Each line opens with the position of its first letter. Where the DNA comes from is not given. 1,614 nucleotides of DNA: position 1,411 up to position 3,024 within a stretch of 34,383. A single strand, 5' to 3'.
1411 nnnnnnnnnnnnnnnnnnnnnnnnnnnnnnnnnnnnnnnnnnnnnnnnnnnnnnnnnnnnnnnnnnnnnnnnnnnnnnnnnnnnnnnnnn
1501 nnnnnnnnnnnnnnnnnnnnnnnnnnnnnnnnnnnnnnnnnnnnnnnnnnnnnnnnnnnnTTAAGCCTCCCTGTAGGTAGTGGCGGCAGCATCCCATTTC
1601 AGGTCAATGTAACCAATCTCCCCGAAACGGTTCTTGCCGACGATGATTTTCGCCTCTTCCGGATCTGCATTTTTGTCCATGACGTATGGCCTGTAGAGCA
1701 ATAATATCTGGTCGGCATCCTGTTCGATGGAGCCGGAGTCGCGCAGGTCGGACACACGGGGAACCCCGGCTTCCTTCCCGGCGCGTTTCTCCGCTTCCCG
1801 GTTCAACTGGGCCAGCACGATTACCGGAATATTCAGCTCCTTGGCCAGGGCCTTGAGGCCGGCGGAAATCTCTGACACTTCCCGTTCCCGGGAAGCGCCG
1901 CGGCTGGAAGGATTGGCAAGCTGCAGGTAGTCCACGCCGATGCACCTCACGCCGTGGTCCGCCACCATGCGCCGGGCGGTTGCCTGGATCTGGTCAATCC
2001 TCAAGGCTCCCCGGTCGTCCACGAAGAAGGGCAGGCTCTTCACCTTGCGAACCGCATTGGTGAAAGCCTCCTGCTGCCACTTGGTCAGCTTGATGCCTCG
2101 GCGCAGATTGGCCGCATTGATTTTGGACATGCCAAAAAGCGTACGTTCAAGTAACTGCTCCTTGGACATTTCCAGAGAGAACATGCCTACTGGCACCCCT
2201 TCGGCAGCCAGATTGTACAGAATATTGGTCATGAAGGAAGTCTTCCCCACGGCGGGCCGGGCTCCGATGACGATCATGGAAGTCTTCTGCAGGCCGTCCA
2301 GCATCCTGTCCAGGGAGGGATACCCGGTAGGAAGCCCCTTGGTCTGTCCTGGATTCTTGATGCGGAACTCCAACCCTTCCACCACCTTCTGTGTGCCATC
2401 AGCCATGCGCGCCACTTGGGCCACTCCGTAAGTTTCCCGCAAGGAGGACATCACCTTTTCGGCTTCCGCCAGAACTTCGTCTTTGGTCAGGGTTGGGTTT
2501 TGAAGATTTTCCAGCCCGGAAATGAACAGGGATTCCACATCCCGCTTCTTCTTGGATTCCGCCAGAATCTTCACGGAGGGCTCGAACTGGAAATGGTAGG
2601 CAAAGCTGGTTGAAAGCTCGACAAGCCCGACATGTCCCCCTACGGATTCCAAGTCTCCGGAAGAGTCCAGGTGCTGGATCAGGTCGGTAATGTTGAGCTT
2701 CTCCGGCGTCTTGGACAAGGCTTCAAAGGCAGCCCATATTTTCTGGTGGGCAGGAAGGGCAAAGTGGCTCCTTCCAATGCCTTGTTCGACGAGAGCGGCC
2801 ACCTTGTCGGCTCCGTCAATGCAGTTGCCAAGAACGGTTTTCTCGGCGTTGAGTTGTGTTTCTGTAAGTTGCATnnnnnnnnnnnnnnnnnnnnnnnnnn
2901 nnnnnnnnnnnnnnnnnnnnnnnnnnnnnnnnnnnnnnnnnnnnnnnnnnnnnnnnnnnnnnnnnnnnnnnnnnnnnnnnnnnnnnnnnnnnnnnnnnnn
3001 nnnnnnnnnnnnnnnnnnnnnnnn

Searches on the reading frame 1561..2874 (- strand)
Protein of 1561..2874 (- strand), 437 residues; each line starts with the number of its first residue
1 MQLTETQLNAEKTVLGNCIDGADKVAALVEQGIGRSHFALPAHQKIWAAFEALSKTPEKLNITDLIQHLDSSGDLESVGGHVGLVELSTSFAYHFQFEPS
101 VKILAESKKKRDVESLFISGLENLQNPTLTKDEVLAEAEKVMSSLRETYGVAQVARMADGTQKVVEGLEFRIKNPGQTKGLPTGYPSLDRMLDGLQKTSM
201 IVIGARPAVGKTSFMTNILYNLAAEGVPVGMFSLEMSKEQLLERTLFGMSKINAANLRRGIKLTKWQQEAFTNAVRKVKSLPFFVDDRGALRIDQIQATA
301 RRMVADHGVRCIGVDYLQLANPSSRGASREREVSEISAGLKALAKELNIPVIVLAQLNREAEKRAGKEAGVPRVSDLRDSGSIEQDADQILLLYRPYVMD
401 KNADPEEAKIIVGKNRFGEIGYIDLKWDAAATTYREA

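Call 7: search_protein_families(library=pfam, proteins=[window:1561-2874:-], max_evalue=0.1)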
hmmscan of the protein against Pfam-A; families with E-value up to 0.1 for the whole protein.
window:1561-2874:- (437 aa): 7 families
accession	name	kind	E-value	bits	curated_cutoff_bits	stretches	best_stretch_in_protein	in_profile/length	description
PF03796.21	DnaB_C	-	7.5e-84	281.5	27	1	180-435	1-254/255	DnaB-like helicase C terminal domain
PF00772.26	DnaB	-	4.8e-11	43.1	23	1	7-105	5-102/103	DnaB-like helicase N terminal domain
PF13481.12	AAA_25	-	9.1e-09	35.6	27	1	181-360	15-193/195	AAA domain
PF06745.19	ATPase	-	1.2e-05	25.3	26.6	1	182-365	2-172/231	KaiC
PF20720.3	nSTAND3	-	0.0023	18.1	27.2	1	187-228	6-47/155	Novel STAND NTPase 3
PF20307.4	divDNAB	-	0.037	13.1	26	0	137-224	12-103/356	Divergent DnaB-like ATPase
PF03266.21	NTPase_1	-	0.066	13.5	23.9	0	201-249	2-49/168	NTPase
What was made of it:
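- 1561..2874 (-): DnaB-family replicative helicase gene, immediately downstream of the initiator. PF03796 E 7.5e-84, PF00772 E 4.8e-11 (call 7).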

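Call 8: search_protein_families(library=phrogs, proteins=[window:1561-2874:-], max_evalue=0.01)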
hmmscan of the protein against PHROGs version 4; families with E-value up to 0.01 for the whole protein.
window:1561-2874:- (437 aa): 7 families
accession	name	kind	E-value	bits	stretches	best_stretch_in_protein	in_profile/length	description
phrog_19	-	DNA, RNA and nucleotide metabolism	2.9e-88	298.3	1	5-430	158-574/621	DnaB-like replicative helicase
phrog_239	-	DNA, RNA and nucleotide metabolism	7.7e-43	148.5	1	177-436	337-598/801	DNA primase/helicase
phrog_243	-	DNA, RNA and nucleotide metabolism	4e-40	138.5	1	177-430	16-261/273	DnaB-like replicative helicase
phrog_11530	-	unknown function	2.2e-38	132.9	1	283-426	6-147/184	-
phrog_23150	-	unknown function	4.3e-12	47.1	1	12-215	13-211/217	-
phrog_19347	-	unknown function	1.1e-05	26.6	1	377-410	1-34/79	-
phrog_18375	-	DNA, RNA and nucleotide metabolism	0.0095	15.2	0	174-395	352-576/644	DNA primase/helicase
